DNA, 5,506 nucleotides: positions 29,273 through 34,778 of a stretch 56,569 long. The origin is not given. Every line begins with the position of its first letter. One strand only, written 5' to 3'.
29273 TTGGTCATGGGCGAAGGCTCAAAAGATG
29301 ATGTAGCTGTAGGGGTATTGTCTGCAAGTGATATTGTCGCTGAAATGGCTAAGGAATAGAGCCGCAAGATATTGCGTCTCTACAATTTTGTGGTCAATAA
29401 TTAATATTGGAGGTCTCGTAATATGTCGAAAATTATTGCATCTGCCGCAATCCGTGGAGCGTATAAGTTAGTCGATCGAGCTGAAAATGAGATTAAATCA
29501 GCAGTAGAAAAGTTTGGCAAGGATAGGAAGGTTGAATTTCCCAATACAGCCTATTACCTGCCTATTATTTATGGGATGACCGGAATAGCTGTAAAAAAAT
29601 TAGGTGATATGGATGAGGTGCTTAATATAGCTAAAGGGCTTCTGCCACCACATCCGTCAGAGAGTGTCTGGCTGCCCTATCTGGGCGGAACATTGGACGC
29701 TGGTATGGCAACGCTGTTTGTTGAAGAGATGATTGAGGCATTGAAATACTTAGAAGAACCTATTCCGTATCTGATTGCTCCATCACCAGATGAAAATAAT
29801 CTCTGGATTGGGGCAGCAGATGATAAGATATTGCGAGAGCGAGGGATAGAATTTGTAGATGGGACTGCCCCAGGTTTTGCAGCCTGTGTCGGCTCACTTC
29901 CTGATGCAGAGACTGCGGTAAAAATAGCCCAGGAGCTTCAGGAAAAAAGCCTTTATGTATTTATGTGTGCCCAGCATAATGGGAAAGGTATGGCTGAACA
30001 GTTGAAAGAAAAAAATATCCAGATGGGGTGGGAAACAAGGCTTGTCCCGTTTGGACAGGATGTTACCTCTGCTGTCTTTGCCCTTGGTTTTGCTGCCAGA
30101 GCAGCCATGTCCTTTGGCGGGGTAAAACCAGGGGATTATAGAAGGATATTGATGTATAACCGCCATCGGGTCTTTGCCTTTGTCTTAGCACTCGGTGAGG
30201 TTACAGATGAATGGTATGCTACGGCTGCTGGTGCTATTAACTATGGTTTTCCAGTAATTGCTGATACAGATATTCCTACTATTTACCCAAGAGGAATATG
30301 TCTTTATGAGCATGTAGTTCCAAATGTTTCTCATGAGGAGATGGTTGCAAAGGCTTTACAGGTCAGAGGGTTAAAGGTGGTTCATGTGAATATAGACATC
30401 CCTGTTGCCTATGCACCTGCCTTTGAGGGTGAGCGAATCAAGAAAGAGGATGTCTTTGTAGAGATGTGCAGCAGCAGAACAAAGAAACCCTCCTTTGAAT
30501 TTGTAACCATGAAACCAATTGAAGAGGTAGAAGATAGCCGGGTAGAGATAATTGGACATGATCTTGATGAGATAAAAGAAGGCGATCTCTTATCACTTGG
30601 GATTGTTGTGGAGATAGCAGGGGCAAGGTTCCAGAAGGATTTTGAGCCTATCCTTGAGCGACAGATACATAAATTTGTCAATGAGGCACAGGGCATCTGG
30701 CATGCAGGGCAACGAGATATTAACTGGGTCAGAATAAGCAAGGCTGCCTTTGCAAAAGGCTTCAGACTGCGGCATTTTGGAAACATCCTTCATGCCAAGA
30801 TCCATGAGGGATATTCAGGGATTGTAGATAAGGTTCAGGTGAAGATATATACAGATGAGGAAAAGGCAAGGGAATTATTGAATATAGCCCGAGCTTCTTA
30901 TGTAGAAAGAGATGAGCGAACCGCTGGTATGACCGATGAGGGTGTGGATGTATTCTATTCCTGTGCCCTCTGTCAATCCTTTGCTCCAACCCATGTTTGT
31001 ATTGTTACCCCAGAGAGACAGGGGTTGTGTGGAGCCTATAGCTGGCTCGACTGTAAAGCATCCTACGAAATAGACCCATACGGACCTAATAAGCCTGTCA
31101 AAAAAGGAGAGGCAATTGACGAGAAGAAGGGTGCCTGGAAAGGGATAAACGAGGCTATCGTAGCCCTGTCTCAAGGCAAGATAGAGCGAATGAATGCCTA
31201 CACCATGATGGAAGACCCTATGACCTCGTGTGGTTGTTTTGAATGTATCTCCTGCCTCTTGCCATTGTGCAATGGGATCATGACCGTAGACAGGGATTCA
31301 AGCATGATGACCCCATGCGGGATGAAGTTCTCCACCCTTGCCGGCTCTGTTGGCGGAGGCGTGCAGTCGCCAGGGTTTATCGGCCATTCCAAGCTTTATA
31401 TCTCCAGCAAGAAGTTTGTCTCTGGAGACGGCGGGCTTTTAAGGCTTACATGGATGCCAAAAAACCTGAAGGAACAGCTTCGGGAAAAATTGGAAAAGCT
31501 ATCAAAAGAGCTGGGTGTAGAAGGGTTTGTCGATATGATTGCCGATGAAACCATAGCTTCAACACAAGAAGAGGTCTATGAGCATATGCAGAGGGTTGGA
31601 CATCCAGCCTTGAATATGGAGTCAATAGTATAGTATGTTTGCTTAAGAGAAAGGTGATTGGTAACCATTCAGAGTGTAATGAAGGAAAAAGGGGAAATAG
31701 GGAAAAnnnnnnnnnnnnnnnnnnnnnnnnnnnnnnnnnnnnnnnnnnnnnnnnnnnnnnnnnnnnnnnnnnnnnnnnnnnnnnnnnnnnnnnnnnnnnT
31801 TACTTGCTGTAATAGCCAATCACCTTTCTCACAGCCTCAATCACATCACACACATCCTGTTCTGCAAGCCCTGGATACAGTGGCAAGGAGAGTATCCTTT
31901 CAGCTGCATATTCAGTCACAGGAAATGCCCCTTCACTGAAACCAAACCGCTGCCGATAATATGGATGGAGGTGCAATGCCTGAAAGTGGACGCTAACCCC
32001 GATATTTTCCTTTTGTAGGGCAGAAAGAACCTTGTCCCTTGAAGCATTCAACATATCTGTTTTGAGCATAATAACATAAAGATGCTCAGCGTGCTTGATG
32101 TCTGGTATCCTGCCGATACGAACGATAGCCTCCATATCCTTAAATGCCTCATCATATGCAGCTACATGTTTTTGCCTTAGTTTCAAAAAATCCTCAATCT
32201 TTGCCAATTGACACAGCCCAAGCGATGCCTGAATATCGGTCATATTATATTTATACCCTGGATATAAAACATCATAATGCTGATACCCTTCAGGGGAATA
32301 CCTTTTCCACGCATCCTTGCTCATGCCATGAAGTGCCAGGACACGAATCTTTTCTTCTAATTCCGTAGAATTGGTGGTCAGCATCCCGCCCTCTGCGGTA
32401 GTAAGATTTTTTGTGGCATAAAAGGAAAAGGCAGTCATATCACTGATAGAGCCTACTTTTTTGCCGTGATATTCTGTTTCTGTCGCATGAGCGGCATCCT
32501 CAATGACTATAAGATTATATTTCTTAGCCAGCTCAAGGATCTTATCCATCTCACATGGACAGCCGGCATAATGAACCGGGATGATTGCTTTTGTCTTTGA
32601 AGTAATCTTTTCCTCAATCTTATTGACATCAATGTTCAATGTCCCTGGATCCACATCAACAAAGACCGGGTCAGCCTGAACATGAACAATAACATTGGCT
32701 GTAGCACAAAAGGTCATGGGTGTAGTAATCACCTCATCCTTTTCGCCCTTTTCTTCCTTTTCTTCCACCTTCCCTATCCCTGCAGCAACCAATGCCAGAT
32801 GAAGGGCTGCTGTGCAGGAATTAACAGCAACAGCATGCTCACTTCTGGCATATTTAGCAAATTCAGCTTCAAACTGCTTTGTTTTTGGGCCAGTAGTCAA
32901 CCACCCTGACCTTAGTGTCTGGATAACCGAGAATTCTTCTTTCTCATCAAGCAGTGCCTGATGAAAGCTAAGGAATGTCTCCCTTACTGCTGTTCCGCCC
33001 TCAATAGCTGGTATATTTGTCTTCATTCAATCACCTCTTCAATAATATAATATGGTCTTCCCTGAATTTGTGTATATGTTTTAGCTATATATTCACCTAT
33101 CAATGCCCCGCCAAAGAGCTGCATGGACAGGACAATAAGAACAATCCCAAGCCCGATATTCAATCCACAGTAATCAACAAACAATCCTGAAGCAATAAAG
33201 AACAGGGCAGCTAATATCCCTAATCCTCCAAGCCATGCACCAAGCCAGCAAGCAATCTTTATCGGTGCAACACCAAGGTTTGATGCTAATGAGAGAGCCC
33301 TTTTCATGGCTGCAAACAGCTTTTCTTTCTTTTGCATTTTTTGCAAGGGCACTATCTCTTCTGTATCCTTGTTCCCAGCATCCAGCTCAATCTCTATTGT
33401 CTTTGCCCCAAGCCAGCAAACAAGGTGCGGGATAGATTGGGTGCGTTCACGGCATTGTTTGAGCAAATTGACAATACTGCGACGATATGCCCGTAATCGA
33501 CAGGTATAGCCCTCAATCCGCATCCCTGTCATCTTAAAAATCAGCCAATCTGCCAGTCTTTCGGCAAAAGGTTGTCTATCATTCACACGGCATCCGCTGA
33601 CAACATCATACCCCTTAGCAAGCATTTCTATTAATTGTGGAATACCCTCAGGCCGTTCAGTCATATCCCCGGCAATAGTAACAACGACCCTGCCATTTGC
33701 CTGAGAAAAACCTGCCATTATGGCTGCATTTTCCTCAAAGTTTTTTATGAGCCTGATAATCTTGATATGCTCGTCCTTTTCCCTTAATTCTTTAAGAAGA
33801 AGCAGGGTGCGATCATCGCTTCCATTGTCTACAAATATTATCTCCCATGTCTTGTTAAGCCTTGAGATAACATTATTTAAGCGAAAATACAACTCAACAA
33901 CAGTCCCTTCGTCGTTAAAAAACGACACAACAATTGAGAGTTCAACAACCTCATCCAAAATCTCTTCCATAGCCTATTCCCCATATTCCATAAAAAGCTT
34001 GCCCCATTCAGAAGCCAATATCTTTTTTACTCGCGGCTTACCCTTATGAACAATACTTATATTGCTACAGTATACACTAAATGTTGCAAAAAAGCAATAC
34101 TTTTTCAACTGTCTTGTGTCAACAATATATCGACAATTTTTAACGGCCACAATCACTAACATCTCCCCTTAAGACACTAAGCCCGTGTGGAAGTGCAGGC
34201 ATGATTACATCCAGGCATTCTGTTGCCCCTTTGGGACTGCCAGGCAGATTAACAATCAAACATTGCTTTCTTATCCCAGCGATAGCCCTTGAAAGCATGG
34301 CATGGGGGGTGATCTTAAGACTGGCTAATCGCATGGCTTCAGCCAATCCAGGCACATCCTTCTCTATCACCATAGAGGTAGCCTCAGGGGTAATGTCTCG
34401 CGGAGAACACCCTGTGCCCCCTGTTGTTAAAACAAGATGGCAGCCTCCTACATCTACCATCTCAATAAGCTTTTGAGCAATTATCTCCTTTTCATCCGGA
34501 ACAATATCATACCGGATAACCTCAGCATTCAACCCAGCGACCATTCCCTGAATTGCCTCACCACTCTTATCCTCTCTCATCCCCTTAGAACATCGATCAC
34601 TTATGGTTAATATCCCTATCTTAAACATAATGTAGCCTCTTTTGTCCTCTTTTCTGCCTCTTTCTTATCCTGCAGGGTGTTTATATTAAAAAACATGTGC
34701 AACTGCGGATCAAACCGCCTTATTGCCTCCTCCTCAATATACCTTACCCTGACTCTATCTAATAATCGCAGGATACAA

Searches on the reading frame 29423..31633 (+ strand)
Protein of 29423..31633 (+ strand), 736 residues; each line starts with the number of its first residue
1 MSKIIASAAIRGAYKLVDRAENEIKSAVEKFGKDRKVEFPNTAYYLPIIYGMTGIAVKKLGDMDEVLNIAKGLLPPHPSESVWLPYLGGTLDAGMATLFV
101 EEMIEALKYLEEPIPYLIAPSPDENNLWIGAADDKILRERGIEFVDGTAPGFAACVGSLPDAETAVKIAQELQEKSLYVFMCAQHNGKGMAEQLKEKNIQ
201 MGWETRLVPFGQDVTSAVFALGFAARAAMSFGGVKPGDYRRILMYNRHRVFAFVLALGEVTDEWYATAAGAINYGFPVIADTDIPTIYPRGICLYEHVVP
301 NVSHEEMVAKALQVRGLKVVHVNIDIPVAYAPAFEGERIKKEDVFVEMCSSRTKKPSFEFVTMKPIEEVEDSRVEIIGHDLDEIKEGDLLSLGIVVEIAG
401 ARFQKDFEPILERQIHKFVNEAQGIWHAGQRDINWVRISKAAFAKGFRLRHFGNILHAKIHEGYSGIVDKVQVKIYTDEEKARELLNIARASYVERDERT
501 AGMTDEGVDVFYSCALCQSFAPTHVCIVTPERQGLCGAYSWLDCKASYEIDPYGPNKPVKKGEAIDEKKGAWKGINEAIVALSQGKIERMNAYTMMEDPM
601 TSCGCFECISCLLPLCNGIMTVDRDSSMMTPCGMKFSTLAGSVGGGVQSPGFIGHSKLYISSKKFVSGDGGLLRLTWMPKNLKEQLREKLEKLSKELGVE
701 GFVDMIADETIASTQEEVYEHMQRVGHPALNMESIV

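Call 27: search_protein_families(library=pfam, proteins=[window:29423-31633:+], max_evalue=0.001)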
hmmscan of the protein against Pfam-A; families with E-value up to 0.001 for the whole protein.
window:29423-31633:+ (736 aa): 3 families
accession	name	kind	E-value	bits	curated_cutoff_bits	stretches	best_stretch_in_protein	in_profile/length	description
PF19436.4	ACS_CODH_B_C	-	2.9e-119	397.5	25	1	493-736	1-245/245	ACS/CODH beta subunit C-terminal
PF03598.20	CdhC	-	1.1e-62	210.9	24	1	326-481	1-154/155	CO dehydrogenase/acetyl-CoA synthase complex beta subunit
PF18537.6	CODH_A_N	-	4.1e-31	107.3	32.2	1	21-110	1-83/83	Carbon monoxide dehydrogenase subunit alpha N-terminal domain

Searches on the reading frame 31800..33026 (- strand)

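Call 27: search_protein_families(library=pfam, proteins=[window:31800-33026:-], max_evalue=0.001)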
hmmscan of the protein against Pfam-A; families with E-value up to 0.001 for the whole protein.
window:31800-33026:- (408 aa): 3 families
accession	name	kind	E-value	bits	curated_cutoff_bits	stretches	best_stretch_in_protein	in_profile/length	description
PF01041.23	DegT_DnrJ_EryC1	-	2e-131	439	19.8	1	27-400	4-360/360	DegT/DnrJ/EryC1/StrS aminotransferase family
PF00155.27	Aminotran_1_2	-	2.1e-05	24.3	19.7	1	49-182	44-190/361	Aminotransferase class I and II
PF00266.25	Aminotran_5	-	0.00066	19.2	21.5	1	60-234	58-228/371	Aminotransferase class-V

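Call 75: search_protein_families(library=ncbifam, proteins=[window:31800-33026:-], max_evalue=1e-10)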
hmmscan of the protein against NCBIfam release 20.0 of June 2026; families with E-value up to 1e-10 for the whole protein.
window:31800-33026:- (408 aa): 7 families
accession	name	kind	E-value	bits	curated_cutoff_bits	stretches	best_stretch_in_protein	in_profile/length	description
TIGR03588.1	PseC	equivalog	8.1e-114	380.4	423.5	1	19-402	2-379/380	UDP-4-amino-4,6-dideoxy-N-acetyl-beta-L-altrosamine transaminase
NF008658.2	PRK11658.1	equivalog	5.2e-112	374.2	631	1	16-404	2-378/379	UDP-4-amino-4-deoxy-L-arabinose aminotransferase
NF008687.0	PRK11706.1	equivalog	9e-79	264.9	375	1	20-402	3-373/375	dTDP-4-amino-4,6-dideoxygalactose transaminase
TIGR04181.1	NHT_00031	hypoth_equivalog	1e-72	245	420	1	21-382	3-357/359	LegC family aminotransferase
TIGR02379.1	ECA_wecE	subfamily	1.5e-67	228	434.85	1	32-402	15-374/376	dTDP-4-amino-4,6-dideoxy-D-glucose transaminase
NF011936.0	PRK15407.1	equivalog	7.5e-65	219.3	423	1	23-403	41-436/440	lipopolysaccharide biosynthesis protein RfbH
TIGR04427.1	PLP_DesI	equivalog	2.5e-53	181.6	650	1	35-402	38-382/390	dTDP-4-dehydro-6-deoxyglucose aminotransferase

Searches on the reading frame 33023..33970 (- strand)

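Call 27: search_protein_families(library=pfam, proteins=[window:33023-33970:-], max_evalue=0.001)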
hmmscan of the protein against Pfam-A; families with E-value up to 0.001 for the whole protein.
window:33023-33970:- (315 aa): 1 family
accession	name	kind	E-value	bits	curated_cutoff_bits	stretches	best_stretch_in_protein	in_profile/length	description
PF00535.33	Glycos_transf_2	-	5.8e-23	82.1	23.3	1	12-141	1-128/168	Glycosyl transferase family 2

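Call 75: search_protein_families(library=ncbifam, proteins=[window:33023-33970:-], max_evalue=1e-10)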
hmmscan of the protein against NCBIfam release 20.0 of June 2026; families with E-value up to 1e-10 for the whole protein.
window:33023-33970:- (315 aa): 3 families
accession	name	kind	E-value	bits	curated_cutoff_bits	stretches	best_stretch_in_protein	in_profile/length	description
NF007986.1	PRK10714.1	equivalog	3e-50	171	529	1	7-314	4-312/316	undecaprenyl-phosphate 4-deoxy-4-formamido-L-arabinose transferase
NF047588.1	GlcsyltransPgfSStrep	equivalog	8.1e-37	127.1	500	1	10-312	2-304/308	glycosyltransferase PgfS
TIGR03937.1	PgaC_IcaA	equivalog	9.3e-11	41.3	422.3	0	6-119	42-152/407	poly-beta-1,6-N-acetyl-D-glucosamine synthase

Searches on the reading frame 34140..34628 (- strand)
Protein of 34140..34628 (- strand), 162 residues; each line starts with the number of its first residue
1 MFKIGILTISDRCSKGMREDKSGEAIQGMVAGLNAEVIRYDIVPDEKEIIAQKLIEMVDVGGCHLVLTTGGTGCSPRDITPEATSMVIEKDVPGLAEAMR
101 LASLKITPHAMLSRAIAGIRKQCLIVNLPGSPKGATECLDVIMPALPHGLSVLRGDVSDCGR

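Call 27: search_protein_families(library=pfam, proteins=[window:34140-34628:-], max_evalue=0.001)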
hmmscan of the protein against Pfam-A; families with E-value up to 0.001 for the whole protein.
window:34140-34628:- (162 aa): 1 family
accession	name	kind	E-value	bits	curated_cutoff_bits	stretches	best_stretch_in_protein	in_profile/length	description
PF00994.29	MoCF_biosynth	-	3.2e-34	118.1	26.6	1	5-148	1-144/144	Probable molybdopterin binding domain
